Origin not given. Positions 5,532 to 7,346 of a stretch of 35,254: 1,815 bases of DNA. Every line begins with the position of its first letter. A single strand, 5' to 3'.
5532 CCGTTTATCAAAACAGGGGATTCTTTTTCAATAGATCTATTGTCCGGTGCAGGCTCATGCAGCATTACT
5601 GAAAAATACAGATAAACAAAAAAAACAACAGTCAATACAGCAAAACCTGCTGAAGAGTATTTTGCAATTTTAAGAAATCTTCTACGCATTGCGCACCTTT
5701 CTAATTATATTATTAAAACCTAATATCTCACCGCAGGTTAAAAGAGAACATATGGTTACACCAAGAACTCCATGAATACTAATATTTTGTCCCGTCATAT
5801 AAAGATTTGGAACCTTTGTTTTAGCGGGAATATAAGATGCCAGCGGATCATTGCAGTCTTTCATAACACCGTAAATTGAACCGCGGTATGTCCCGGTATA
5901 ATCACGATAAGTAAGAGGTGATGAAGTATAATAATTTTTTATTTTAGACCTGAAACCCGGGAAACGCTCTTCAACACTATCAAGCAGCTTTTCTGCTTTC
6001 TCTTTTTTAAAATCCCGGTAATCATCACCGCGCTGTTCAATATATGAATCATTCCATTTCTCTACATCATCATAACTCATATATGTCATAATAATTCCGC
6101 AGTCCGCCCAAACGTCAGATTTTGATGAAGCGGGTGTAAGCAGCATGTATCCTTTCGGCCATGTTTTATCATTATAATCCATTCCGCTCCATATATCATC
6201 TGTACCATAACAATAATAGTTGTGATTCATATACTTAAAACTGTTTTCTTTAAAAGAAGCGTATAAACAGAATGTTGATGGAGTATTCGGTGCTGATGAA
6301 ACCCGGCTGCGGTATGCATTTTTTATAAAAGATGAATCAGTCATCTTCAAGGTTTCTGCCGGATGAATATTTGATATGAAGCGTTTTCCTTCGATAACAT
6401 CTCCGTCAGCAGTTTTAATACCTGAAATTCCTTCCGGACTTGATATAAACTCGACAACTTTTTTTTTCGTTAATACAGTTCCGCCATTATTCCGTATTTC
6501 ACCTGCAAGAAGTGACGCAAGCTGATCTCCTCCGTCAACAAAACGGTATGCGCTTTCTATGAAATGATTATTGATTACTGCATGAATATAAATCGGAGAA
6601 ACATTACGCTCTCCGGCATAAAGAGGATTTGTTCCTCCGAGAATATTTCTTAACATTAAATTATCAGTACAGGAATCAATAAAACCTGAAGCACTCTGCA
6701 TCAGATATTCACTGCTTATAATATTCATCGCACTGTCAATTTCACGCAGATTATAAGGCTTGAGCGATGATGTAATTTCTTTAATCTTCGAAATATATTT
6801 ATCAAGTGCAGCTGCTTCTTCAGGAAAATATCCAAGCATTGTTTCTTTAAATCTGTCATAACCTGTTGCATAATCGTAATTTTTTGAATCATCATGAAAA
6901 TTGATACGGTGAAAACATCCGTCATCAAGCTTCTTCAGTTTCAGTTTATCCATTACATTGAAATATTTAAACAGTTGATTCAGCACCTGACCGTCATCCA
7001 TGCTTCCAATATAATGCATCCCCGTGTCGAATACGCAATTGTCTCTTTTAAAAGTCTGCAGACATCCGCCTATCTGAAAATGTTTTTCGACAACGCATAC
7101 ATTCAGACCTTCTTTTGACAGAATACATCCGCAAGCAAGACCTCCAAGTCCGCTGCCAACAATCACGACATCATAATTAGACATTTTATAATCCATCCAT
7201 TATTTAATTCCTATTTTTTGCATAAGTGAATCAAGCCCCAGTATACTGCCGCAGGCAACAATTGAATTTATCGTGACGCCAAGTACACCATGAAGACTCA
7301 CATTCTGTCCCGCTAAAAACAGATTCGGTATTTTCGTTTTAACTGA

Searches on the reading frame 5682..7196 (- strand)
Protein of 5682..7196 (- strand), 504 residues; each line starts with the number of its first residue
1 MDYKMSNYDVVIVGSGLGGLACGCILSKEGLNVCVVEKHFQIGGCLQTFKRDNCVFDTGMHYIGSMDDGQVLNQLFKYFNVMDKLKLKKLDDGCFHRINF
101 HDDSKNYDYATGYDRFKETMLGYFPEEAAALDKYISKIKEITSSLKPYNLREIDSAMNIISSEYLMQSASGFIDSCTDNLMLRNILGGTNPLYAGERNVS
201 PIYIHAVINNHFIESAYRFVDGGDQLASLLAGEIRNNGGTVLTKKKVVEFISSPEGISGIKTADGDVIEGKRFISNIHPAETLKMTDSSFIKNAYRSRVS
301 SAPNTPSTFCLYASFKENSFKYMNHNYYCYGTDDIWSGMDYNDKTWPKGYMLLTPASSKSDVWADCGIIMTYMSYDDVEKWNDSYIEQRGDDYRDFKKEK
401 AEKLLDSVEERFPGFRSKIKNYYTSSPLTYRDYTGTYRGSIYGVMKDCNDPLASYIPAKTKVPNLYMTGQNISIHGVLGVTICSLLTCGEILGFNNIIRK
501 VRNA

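Call 8: search_protein_families(library=pfam, proteins=[window:5682-7196:-], max_evalue=0.001)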
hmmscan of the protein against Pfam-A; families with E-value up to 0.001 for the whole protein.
window:5682-7196:- (504 aa): 11 families
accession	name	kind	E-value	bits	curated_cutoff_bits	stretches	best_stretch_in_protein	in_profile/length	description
PF13450.12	NAD_binding_8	-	8.5e-17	61.6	21.9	1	12-79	1-68/68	NAD(P)-binding Rossmann-like domain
PF01593.30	Amino_oxidase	-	1.3e-13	51.5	19.8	1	17-473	1-421/443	Flavin containing amine oxidoreductase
PF01266.30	DAO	-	6.7e-10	39.4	27.9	1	9-44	1-37/353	FAD dependent oxidoreductase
PF00890.30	FAD_binding_2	-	2.8e-08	33.8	20.4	1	9-46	1-38/414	FAD binding domain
PF01946.23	Thi4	-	6.5e-07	29.3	26.2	1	5-45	15-56/235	Thi4 family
PF07992.20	Pyr_redox_2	-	1.2e-05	25.3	26.1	0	8-46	1-41/291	Pyridine nucleotide-disulphide oxidoreductase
PF12831.13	FAD_oxidored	-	1.3e-05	25.1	27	1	9-46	1-38/416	FAD dependent oxidoreductase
PF01494.25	FAD_binding_3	-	2.2e-05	24.3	22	1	8-39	2-33/349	FAD binding domain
PF13738.12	Pyr_redox_3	-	3.5e-05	23.6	30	1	11-59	1-49/305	Pyridine nucleotide-disulphide oxidoreductase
PF00070.33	Pyr_redox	-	9.6e-05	23.3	22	0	10-41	2-33/82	Pyridine nucleotide-disulphide oxidoreductase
PF03486.20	HI0933_like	-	0.00022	21.2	50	0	9-45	2-38/244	HI0933-like protein Rossmann domain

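Call 48: search_protein_families(library=ncbifam, proteins=[window:5682-7196:-], max_evalue=0.00001)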
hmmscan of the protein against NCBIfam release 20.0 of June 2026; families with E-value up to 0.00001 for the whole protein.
window:5682-7196:- (504 aa): 17 families
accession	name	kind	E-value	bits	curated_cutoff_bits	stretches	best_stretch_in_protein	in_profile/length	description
TIGR02733.1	desat_CrtD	equivalog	7.3e-34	117.3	549.7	2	9-125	3-116/492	C-3',4' desaturase CrtD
TIGR02730.1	carot_isom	equivalog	1.1e-29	103.7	586.9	2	221-480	226-477/493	carotenoid isomerase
TIGR02734.1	crtI_fam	subfamily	6.7e-20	71.2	238.1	1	10-447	1-442/504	phytoene desaturase family protein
NF058655.1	CrtID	equivalog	1.4e-18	67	640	1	10-362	1-357/478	bifunctional phytoene desaturase/3,4-desaturase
NF042421.1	hydcarot_desat_CrtD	equivalog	5.5e-15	54.8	500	1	10-141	4-130/487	1-hydroxycarotenoid 3,4-desaturase CrtD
NF045637.1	carotdesatCrtDProt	equivalog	1.9e-13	49.8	580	1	10-157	1-145/485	1-hydroxycarotenoid 3,4-desaturase CrtD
NF005560.0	PRK07233.1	equivalog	2.1e-13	49.9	252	1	9-101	2-92/435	hypothetical protein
NF045689.1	BCarotKetCrtO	equivalog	2.9e-09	36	1000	0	5-48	1-44/563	beta-carotene ketolase CrtO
TIGR00292.1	TIGR00292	equivalog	5.2e-08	32.4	148.3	1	5-45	19-59/254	sulfide-dependent adenosine diphosphate thiazole synthase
TIGR03467.1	HpnE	equivalog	5.9e-08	32.4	283.05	1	10-63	1-56/430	hydroxysqualene dehydroxylase HpnE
TIGR00562.1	proto_IX_ox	equivalog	7.4e-08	31.4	97.85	1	8-72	3-68/470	protoporphyrinogen oxidase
NF005545.0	PRK07208.1-1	equivalog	1.2e-06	27.2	451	1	6-65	6-66/504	hypothetical protein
NF004789.0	PRK06134.1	subfamily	1.8e-06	26.8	747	1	6-45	11-50/581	FAD-dependent oxidoreductase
NF005548.0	PRK07208.1-4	equivalog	2.1e-06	26.6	389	1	8-62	4-58/488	hypothetical protein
TIGR02731.1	phytoene_desat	equivalog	8.2e-06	24.8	569.4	0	10-89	2-80/453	15-cis-phytoene desaturase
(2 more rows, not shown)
